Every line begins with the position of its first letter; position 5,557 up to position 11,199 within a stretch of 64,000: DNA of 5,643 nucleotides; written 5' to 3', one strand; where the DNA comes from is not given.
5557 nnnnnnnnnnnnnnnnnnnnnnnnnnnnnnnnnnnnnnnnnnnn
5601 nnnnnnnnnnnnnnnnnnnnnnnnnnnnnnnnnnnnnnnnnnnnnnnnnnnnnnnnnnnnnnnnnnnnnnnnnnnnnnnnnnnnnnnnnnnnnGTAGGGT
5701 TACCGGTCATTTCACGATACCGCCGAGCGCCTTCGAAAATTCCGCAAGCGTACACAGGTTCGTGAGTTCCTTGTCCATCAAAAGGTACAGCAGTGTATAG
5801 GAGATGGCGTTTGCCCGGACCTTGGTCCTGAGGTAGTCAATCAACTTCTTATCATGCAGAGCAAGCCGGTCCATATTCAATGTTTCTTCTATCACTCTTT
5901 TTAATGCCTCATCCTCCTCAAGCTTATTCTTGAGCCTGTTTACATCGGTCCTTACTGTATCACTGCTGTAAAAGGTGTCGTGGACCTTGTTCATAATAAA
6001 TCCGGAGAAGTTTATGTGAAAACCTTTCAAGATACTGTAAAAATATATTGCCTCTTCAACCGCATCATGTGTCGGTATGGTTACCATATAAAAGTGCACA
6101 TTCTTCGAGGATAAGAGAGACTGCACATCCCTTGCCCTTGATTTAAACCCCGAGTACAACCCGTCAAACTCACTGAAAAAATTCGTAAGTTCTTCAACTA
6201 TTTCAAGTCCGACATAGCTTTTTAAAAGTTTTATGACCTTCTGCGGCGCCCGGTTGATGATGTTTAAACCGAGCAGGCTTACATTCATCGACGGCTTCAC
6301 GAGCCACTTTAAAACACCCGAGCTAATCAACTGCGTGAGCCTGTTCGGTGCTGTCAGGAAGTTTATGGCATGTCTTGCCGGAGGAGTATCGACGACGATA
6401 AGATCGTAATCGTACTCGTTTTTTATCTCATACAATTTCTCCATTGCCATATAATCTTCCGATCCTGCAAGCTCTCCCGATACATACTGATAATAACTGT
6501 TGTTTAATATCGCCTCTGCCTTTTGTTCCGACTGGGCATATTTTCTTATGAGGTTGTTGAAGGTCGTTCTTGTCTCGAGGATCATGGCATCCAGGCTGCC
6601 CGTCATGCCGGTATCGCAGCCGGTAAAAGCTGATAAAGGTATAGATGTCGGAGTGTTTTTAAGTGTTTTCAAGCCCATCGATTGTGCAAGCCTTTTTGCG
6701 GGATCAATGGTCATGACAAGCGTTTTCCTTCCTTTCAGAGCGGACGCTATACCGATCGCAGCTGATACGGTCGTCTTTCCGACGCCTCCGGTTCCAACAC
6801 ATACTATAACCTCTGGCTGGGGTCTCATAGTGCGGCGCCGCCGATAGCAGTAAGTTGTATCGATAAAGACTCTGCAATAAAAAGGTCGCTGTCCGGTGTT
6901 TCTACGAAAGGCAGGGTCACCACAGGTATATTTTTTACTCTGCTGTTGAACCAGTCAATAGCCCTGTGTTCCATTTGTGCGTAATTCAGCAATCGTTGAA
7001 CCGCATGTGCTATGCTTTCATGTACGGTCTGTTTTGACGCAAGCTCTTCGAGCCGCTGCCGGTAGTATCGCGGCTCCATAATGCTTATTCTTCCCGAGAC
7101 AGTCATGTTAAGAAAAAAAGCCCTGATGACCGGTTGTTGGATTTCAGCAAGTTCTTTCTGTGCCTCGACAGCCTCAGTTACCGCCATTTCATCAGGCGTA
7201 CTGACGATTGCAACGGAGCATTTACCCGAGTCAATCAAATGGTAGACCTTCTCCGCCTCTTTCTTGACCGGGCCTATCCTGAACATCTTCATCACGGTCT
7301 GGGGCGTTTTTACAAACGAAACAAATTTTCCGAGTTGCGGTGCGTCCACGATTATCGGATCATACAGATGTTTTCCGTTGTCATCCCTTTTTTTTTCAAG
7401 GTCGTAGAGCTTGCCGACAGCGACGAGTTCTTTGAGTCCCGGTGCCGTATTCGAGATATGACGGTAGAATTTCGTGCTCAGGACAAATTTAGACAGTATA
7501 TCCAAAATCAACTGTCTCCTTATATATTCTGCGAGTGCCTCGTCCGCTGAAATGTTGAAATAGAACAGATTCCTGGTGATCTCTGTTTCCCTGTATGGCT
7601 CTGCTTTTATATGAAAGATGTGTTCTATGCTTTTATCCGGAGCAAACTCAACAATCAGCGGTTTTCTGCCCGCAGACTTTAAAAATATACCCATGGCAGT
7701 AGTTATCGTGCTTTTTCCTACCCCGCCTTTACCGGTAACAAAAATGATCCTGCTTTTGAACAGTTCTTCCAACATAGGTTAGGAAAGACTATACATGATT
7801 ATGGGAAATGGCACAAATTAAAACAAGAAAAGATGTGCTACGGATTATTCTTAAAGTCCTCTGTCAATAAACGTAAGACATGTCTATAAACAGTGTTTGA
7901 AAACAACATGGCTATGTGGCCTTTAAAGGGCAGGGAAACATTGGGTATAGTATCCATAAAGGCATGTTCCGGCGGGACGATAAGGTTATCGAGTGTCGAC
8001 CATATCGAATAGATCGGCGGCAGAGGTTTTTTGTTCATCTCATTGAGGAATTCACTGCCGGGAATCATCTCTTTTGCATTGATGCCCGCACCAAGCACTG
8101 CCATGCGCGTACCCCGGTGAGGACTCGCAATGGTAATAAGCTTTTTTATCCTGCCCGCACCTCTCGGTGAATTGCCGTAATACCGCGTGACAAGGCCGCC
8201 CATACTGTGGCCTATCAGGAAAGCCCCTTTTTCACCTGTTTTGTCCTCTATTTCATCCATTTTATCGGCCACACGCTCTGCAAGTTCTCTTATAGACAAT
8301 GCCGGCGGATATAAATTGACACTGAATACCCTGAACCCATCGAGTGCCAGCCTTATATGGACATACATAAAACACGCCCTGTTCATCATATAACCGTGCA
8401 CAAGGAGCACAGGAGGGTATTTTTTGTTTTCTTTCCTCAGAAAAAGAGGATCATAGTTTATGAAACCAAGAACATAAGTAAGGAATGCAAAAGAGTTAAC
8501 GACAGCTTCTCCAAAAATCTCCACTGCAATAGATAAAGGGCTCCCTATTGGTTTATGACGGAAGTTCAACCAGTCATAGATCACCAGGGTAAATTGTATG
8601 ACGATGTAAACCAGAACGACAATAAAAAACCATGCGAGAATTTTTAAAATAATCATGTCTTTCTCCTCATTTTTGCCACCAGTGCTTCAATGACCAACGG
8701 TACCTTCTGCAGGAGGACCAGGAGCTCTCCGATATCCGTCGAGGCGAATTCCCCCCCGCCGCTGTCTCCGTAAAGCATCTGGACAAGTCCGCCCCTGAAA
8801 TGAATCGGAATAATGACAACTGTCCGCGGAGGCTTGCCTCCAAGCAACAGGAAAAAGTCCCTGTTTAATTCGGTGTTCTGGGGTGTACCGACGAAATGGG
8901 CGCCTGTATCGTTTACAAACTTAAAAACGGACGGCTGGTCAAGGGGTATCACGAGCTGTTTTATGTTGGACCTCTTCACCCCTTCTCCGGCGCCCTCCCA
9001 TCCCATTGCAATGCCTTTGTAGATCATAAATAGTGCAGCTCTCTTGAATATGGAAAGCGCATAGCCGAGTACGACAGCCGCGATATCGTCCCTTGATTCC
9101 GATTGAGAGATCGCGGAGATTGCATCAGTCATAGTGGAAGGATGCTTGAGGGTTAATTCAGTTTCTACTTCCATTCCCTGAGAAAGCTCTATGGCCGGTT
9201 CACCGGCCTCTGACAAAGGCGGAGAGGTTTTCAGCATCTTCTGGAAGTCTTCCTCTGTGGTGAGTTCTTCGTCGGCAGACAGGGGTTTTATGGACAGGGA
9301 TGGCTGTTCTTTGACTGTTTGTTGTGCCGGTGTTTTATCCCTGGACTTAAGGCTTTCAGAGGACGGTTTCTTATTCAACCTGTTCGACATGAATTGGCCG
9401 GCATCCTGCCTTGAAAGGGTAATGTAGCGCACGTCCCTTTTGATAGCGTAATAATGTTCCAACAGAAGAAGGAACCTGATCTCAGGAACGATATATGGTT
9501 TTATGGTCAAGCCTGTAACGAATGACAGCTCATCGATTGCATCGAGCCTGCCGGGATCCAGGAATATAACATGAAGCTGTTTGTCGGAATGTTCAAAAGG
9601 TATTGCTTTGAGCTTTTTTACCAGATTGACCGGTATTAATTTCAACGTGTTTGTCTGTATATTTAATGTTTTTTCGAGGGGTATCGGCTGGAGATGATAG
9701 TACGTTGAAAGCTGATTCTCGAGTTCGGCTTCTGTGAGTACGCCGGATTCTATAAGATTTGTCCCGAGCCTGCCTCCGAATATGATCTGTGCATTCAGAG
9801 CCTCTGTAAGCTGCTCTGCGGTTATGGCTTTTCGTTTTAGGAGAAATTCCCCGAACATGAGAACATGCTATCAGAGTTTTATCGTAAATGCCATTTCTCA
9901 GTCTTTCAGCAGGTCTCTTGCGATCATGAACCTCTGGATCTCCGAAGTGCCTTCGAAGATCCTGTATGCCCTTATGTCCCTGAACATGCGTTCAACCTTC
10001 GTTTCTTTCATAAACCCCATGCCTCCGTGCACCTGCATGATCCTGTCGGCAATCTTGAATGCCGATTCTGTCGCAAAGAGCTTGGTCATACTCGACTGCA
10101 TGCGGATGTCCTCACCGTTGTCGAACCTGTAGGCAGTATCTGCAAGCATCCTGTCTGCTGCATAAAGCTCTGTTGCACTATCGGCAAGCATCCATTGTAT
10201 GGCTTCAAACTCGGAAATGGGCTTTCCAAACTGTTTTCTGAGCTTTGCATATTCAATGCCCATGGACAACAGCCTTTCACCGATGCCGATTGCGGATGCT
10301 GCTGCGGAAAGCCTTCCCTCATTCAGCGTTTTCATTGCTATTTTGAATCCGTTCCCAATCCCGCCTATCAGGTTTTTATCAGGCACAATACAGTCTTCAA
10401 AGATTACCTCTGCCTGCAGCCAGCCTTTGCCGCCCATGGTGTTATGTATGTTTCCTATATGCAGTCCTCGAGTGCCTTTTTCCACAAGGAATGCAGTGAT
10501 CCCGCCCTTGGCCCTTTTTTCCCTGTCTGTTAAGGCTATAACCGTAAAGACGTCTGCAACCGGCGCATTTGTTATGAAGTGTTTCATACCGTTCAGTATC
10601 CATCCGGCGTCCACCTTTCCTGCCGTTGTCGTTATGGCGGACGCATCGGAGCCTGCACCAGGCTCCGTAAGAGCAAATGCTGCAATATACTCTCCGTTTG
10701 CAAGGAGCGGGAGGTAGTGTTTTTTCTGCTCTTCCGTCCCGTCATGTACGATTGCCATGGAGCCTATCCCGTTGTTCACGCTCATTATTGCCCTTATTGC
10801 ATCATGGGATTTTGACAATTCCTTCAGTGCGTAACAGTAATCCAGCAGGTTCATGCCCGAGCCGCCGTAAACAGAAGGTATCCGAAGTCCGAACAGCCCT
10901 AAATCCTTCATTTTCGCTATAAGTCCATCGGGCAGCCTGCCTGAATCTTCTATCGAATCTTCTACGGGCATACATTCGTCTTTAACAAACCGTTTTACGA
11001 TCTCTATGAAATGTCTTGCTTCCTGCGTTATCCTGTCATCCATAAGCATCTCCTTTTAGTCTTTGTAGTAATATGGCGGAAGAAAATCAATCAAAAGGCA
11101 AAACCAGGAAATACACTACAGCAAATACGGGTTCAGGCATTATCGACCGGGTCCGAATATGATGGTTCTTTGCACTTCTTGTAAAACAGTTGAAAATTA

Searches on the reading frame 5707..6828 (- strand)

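Call 46: search_protein_families(library=pfam, proteins=[window:5707-6828:-], max_evalue=0.00001)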
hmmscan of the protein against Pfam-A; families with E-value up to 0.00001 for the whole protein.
window:5707-6828:- (373 aa): 3 families
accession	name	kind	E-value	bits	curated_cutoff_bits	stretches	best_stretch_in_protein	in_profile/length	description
PF02374.21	ArsA_ATPase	-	3.1e-25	89.5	24.3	1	7-316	3-274/305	Anion-transporting ATPase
PF13614.12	AAA_31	-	4.3e-12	46.8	27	1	13-156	10-133/177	AAA domain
PF01656.29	CbiA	-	1.8e-09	38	25.4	1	7-317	1-113/125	CobQ/CobB/MinD/ParA nucleotide binding domain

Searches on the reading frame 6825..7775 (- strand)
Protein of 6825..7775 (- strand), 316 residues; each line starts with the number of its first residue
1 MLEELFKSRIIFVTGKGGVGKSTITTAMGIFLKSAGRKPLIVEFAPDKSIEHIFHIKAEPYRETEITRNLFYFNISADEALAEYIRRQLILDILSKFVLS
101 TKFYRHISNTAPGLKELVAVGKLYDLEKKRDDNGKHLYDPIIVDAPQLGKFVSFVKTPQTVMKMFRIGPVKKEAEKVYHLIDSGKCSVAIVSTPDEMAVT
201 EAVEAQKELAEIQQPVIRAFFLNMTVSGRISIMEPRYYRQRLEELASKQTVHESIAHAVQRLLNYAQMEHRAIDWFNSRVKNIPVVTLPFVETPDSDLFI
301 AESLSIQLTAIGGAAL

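Call 46: search_protein_families(library=pfam, proteins=[window:6825-7775:-], max_evalue=0.00001)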
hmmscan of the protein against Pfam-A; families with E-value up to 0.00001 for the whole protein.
window:6825-7775:- (316 aa): 4 families
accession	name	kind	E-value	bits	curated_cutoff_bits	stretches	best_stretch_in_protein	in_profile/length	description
PF02374.21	ArsA_ATPase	-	3.3e-22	79.5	24.3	1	9-243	2-231/305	Anion-transporting ATPase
PF01656.29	CbiA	-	2.5e-08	34.4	25.4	1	10-119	1-101/125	CobQ/CobB/MinD/ParA nucleotide binding domain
PF13614.12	AAA_31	-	3.7e-07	30.7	27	1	10-148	4-129/177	AAA domain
PF10609.15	ParA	-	7.4e-07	29.3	27.1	0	8-41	4-37/246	NUBPL iron-transfer P-loop NTPase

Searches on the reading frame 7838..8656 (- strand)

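Call 46: search_protein_families(library=pfam, proteins=[window:7838-8656:-], max_evalue=0.00001)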
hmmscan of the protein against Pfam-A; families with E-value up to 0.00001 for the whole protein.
window:7838-8656:- (272 aa): 5 families
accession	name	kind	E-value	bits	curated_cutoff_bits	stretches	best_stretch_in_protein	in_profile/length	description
PF00561.26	Abhydrolase_1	-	1.3e-10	41.8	25.8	1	81-179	1-105/245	alpha/beta hydrolase fold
PF07819.20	PGAP1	-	8.2e-09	36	24.3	1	139-185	87-134/233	PGAP1-like alpha/beta domain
PF02089.21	Palm_thioest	-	1.7e-07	31.7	26.8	1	82-184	1-114/254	Palmitoyl protein thioesterase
PF12697.13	Abhydrolase_6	-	2.1e-07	32.3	26.3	1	83-186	1-94/217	Alpha/beta hydrolase family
PF12146.15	Hydrolase_4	-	1.4e-06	28.2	27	0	83-182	7-113/239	Serine aminopeptidase, S33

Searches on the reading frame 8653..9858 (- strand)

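Call 46: search_protein_families(library=pfam, proteins=[window:8653-9858:-], max_evalue=0.00001)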
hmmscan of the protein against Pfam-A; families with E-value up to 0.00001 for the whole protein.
window:8653-9858:- (401 aa): 1 family
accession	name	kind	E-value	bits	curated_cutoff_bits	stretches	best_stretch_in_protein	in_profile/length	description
PF05157.20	MshEN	-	1.1e-12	48.1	23.1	1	64-139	10-86/90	MshEN domain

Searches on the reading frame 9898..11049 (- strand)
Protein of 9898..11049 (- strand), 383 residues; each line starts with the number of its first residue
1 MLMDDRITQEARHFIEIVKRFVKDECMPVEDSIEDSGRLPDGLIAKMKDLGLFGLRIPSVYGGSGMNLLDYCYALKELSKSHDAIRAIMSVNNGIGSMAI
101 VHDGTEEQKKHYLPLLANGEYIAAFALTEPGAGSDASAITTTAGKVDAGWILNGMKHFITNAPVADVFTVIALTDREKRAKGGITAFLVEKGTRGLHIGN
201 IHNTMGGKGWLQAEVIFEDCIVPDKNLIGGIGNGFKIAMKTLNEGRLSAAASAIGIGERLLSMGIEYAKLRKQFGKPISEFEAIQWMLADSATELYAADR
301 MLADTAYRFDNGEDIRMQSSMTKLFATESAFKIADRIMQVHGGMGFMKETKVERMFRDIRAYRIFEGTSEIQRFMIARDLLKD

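Call 46: search_protein_families(library=pfam, proteins=[window:9898-11049:-], max_evalue=0.00001)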
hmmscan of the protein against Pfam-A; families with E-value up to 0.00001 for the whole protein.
window:9898-11049:- (383 aa): 5 families
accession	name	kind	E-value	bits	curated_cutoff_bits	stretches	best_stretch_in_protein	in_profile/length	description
PF00441.29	Acyl-CoA_dh_1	-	6.9e-49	166.3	22.4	1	232-380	1-149/150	Acyl-CoA dehydrogenase, C-terminal domain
PF02771.21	Acyl-CoA_dh_N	-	7.1e-30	104.1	22.9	1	8-120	1-113/113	Acyl-CoA dehydrogenase, N-terminal domain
PF02770.24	Acyl-CoA_dh_M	-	1.1e-25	90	33.3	1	124-220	1-97/97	Acyl-CoA dehydrogenase, middle domain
PF08028.16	Acyl-CoA_dh_2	-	7.6e-22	78.5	22.7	1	248-369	2-133/134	Acyl-CoA dehydrogenase, C-terminal domain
PF22924.1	ACOX_C_alpha1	-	1e-07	32.4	27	1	294-380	77-168/169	Acyl-CoA oxidase, C-alpha1 domain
